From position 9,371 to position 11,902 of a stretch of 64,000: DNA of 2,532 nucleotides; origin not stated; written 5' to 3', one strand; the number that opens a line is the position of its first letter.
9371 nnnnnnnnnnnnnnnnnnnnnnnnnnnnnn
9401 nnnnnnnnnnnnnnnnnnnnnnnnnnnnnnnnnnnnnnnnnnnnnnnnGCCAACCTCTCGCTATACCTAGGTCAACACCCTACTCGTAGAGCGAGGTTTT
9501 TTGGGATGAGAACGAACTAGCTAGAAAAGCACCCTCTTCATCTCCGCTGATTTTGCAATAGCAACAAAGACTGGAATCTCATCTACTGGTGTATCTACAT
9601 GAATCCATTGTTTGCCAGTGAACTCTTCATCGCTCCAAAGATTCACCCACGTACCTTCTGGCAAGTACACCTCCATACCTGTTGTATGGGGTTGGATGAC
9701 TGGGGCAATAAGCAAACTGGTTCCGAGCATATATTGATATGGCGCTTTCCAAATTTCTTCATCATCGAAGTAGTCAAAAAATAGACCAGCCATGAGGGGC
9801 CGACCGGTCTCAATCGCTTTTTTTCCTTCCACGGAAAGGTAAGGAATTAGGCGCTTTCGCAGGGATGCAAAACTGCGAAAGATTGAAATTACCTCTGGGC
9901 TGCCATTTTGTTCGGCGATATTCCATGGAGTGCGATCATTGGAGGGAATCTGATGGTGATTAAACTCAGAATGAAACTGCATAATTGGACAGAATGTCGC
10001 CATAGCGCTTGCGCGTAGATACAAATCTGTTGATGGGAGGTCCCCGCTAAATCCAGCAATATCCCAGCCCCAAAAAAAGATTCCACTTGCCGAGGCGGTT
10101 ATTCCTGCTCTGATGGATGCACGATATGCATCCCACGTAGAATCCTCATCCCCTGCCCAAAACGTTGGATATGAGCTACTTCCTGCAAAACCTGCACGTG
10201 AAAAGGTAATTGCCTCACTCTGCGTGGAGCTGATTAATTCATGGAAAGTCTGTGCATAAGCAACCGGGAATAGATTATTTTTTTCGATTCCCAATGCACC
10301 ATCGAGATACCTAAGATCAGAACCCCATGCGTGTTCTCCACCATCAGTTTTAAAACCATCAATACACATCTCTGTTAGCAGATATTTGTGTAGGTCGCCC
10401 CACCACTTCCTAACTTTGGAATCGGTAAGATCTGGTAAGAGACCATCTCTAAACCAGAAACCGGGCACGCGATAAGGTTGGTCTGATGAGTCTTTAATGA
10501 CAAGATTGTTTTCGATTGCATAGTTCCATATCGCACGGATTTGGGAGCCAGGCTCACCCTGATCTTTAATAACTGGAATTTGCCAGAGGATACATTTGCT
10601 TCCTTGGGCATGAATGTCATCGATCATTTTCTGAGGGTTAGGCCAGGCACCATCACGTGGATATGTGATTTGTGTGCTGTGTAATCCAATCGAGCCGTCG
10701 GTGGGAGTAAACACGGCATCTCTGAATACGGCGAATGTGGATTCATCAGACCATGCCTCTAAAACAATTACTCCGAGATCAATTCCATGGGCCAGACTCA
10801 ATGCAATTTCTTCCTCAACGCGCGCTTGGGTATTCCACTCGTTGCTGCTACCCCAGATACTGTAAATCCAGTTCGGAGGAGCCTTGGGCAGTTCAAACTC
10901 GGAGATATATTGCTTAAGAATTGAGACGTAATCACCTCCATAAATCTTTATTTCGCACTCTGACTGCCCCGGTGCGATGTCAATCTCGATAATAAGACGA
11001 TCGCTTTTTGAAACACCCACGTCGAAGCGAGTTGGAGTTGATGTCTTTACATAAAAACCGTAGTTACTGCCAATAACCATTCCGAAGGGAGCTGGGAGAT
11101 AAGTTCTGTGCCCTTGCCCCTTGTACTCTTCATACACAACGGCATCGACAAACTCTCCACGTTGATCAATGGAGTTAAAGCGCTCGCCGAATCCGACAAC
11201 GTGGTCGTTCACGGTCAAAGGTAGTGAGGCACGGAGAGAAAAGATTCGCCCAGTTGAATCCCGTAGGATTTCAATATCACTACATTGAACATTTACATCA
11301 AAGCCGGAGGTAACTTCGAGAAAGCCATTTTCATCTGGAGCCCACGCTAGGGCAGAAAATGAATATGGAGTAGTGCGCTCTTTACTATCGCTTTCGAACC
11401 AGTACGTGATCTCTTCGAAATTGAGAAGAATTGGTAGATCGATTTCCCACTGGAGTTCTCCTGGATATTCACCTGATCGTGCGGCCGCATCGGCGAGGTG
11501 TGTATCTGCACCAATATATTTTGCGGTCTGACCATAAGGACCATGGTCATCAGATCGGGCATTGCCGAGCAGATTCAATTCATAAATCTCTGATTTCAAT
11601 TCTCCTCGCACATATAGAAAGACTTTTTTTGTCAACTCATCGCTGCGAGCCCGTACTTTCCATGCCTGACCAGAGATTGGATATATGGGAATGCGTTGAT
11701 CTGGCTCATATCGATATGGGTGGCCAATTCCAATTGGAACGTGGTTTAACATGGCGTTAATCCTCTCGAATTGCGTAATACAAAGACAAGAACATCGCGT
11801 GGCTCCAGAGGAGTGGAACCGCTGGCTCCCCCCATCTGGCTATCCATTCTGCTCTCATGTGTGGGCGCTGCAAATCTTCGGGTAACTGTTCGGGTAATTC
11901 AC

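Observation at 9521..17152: Candidate cycloalternan (cyclic tetrasaccharide) scavenging locus with no cyclic-sugar-forming enzymes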

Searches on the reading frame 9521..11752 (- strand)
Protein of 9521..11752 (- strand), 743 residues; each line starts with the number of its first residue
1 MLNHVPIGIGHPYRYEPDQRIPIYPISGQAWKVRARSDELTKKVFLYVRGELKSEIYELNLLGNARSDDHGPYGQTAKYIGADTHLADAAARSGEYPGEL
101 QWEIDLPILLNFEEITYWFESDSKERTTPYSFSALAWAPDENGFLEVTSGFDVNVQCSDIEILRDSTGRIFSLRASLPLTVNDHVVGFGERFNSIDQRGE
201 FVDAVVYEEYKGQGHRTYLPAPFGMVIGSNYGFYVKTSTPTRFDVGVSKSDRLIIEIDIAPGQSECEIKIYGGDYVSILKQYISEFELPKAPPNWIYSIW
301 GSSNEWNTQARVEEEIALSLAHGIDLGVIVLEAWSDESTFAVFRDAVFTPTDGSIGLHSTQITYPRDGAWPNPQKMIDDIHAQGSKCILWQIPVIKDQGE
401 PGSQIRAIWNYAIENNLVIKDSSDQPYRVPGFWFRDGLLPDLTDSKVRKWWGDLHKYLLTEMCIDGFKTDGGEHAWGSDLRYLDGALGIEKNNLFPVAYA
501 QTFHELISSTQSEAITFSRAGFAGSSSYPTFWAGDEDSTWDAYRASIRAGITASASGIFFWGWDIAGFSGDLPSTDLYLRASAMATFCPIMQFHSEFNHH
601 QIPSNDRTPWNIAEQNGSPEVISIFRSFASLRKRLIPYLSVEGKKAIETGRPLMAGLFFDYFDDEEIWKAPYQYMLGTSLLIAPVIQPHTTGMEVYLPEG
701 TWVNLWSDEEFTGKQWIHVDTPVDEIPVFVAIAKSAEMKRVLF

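Call 3: search_protein_families(library=pfam, proteins=[window:9521-11752:-])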
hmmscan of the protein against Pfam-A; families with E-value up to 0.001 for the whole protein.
window:9521-11752:- (743 aa): 4 families
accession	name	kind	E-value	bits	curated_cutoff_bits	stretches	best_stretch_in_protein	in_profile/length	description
PF01055.32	Glyco_hydro_31_2nd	-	1.1e-56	193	23.5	1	289-639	1-325/328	Glycosyl hydrolases family 31 TIM-barrel domain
PF21365.3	Glyco_hydro_31_3rd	-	9.2e-23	81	24.4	1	650-730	1-81/87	Glycosyl hydrolase family 31 C-terminal domain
PF21568.3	AIMA-like_N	-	3.6e-12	47.2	27.8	1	8-119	1-102/104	1,3-alpha-isomaltosidase-like, N-terminal domain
PF13802.12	Gal_mutarotas_2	-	1.1e-07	32.8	27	1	173-244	108-184/184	Glycosyl hydrolase 31 N-terminal galactose mutarotase-like domain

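Call 4: search_protein_families(library=ncbifam, proteins=[window:9521-11752:-])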
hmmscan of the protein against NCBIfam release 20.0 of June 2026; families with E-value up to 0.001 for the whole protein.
window:9521-11752:- (743 aa): 3 families
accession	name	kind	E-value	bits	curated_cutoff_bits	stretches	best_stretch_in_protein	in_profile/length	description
NF007940.0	PRK10658.1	equivalog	1.3e-69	235.5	606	1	164-731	141-663/771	alpha-xylosidase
NF040948.1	alpha_gluc_MalA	equivalog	3e-56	191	800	2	493-731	371-601/627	alpha-glucosidase MalA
NF007746.0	PRK10426.1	equivalog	1.4e-52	179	553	1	208-732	172-666/683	alpha-glucosidase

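Call 5: search_solved_structures(query=window:9521-11752:-, show_alignments=2)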
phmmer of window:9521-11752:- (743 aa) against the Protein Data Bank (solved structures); distinct sequences matched with E-value up to 0.001: 66 (the best 60 are shown).
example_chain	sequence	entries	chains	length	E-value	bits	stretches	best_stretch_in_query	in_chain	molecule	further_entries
5f7s_A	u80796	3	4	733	1.5e-187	628.7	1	1-731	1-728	Glycoside hydrolase family 31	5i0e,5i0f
5i0g_B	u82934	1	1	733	1.7e-186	625.2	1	1-731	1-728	Glycoside hydrolase family 31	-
5x3i_A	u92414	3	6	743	1.3e-180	605.8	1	1-741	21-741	Glycoside hydrolase family 31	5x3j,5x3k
5i0d_A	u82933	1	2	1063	6.6e-123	414.9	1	182-731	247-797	Lmo2446 protein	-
4kmq_A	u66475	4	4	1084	6.9e-123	414.9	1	182-731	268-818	Lmo2446 protein | Alpha-xylosidase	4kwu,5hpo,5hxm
5f7u_A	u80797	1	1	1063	2.9e-122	412.8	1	182-731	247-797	Cycloalternan-forming enzyme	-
5f7c_A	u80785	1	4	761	5.2e-46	160.6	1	369-730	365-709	Alpha-glucosidase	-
6jr6_A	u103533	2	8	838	8e-44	153.4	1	175-731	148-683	Candidate alpha-glycosidase Glycoside hydrolase family 31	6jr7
8t7z_A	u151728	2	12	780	5.3e-43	150.7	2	370-730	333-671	Alpha-glucosidase yicI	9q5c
6jr8_A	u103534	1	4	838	8.8e-43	150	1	175-731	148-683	Candidate alpha-glycosidase Glycoside hydrolase family 31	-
1we5_A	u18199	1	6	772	2.4e-42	148.5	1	370-730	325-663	Putative family 31 glucosidase yicI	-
2f2h_A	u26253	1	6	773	2.5e-42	148.5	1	370-730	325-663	Putative family 31 glucosidase yicI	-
1xsi_A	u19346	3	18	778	2.5e-42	148.5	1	370-730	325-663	Putative family 31 glucosidase yicI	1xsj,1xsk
5zn6_A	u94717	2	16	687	1.2e-39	139.6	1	369-736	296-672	Alpha-xylosidase MeXyl31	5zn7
9kz6_A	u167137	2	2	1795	2.6e-38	135.2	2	500-729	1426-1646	Maltase-glucoamylase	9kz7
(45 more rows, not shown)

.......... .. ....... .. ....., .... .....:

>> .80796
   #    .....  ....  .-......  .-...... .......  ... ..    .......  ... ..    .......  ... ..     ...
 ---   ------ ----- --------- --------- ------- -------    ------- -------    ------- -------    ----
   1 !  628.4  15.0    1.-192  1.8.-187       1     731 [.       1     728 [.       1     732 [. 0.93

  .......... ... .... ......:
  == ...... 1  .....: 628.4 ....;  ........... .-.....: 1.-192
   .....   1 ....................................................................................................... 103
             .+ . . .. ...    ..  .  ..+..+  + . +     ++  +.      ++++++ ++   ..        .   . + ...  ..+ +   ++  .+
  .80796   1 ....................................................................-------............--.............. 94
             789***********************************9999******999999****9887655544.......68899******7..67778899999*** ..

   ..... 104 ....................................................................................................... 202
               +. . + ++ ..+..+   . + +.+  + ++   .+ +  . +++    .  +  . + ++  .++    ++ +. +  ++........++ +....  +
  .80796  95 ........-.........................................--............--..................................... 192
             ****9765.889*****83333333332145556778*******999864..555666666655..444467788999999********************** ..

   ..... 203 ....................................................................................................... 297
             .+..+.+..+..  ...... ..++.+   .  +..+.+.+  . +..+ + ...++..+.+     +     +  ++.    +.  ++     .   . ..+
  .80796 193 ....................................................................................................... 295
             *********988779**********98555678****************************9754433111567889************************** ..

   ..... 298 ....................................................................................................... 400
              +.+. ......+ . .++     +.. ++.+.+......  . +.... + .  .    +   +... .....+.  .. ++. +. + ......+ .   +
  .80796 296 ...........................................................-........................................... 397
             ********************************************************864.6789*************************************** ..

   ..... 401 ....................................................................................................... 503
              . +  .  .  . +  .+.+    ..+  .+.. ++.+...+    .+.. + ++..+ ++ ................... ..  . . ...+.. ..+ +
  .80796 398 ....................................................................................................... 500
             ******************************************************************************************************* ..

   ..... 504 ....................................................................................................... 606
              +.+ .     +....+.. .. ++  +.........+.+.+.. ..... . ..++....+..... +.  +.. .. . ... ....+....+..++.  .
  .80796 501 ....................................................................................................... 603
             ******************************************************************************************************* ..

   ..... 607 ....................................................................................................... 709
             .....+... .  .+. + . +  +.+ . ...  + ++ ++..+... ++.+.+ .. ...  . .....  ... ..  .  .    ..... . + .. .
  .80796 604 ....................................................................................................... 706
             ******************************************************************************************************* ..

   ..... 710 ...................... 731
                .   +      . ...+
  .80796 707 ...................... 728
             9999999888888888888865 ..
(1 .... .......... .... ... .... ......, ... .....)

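Call 23: find_homologous_proteins(query=window:9521-11752:-, max_evalue=1e-30)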
Query window:9521-11752:- (743 aa): 2173 proteins with E <= 1e-30 among 8000 candidates; the best 120 are listed.
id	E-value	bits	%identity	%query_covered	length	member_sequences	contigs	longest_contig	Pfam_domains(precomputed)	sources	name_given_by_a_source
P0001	0.0e+0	1645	93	100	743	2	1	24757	PF21568.4,PF21365.4,PF13802.13,PF01055.33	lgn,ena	-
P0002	0.0e+0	1524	85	100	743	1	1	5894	PF21568.4,PF21365.4,PF13802.13,PF01055.33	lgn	-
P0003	0.0e+0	1411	77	100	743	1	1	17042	PF21568.4,PF21365.4,PF13802.13,PF01055.33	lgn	-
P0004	0.0e+0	1385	77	99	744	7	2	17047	PF21568.4,PF21365.4,PF13802.13,PF01055.33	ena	-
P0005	0.0e+0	1244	70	98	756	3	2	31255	PF21568.4,PF21365.4,PF13802.13,PF01055.33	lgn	-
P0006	0.0e+0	1241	69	98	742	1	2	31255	PF21568.4,PF21365.4,PF13802.13,PF01055.33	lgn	-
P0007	0.0e+0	1240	69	98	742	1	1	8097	PF21568.4,PF21365.4,PF13802.13,PF01055.33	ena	-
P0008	0.0e+0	1235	69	98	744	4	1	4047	PF21568.4,PF21365.4,PF13802.13,PF01055.33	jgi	jgi:alpha-glucosidase (family GH31 glycosyl hydrolase)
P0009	0.0e+0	1234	70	98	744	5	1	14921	PF21568.4,PF21365.4,PF13802.13,PF01055.33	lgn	-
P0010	0.0e+0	1234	68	98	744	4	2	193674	PF21568.4,PF21365.4,PF13802.13,PF01055.33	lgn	-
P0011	0.0e+0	1230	68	100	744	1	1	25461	PF21568.4,PF21365.4,PF13802.13,PF01055.33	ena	-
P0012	0.0e+0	1228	69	98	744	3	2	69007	PF21568.4,PF21365.4,PF13802.13,PF01055.33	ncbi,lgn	-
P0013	0.0e+0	1227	70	98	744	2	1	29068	PF21568.4,PF21365.4,PF13802.13,PF01055.33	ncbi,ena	-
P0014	0.0e+0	1225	68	98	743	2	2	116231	PF21568.4,PF21365.4,PF13802.13,PF01055.33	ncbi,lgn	-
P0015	0.0e+0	1222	68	98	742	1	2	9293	PF21568.4,PF21365.4,PF13802.13,PF01055.33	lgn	-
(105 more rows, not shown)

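Call 30: find_related_loci(query=A1, collection=genome_contigs, flank=10000)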
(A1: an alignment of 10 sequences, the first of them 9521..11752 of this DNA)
Query A1 (743 aa) in genome_contigs; peptide patterns used: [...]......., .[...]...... (x = any residue, [..] = any of these).
67 stretches matched a pattern; 28 encode a relative of the query (tblastn E <= 1e-3); 28 distinct loci.
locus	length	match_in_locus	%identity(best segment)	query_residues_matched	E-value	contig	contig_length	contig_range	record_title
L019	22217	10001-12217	77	1-739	0e+0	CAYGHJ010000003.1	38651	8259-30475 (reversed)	MAG TPA_asm: uncultured Candidatus Planktophila sp. isolate ERP113451_co1_324 genome assembly, contig: NODE_1120_length_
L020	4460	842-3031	70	1-730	0e+0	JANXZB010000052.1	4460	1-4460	MAG: Actinomycetes bacterium isolate GL140_4_metabat_202 GL140_4_k141_953534, whole genome shotgun sequence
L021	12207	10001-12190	69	1-730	0e+0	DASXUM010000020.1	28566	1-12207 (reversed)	MAG TPA_asm: Candidatus Nanopelagicaceae bacterium isolate SMAG_U4718 k141_41961, whole genome shotgun sequence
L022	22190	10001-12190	68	1-730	0e+0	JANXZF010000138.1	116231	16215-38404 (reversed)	MAG: Actinomycetes bacterium isolate GL140_4_metabat_259_sub GL140_4_k141_2292238, whole genome shotgun sequence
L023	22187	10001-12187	69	1-730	0e+0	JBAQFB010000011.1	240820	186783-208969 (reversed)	MAG: Candidatus Nanopelagicaceae bacterium isolate MFD12003_ilm_asm_bin60 k127_168015, whole genome shotgun sequence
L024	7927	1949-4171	66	1-741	0e+0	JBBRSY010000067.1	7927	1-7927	MAG: Candidatus Nanopelagicales bacterium isolate La2_metabat2.156 La2_metabat2.156_K_58367L7927_cov_10.0000, whole geno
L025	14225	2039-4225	68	1-730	0e+0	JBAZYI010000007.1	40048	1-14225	MAG: Candidatus Nanopelagicaceae bacterium isolate SO_2017_GW1_77 NODE_4646_length_40048_cov_2.532852_OW334_2017, whole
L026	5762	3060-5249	65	1-730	0e+0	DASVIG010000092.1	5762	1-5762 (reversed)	MAG TPA_asm: Candidatus Nanopelagicaceae bacterium isolate SMAG_U2987 k141_171464, whole genome shotgun sequence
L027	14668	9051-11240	64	1-730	0e+0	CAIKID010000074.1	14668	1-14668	MAG: uncultured actinobacterium isolate Umea1p3_bin-463 genome assembly, contig: bin-463:074/316, whole genome shotgun s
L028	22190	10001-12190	64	1-730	0e+0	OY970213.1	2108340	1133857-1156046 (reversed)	MAG: uncultured Actinomycetota bacterium isolate MFD02832.bin.1.97 genome assembly, chromosome: 1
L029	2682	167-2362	55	1-733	0e+0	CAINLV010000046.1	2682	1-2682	MAG: uncultured actinobacterium isolate Kiruna_bin-09407 genome assembly, contig: bin-09407:046/115, whole genome shotgu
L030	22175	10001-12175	55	1-730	0e+0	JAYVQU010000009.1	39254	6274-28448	MAG: Actinomycetes bacterium isolate GL72_UP_metabinner_1 GL72_UP_metabinner_1_8, whole genome shotgun sequence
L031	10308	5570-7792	55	1-742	0e+0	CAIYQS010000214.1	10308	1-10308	MAG: uncultured actinobacterium isolate AlinenLipids_bin-0102 genome assembly, contig: bin-0102:214/271, whole genome sh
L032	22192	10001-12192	62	1-730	0e+0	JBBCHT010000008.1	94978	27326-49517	MAG: Actinomycetota bacterium isolate S7_bin.12 s3193.ctg003206l, whole genome shotgun sequence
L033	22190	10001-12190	69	1-730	0e+0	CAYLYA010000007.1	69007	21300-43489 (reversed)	MAG TPA_asm: uncultured Bifidobacterium sp. isolate SRP302447_co1_279 genome assembly, contig: NODE_1272_length_69007_co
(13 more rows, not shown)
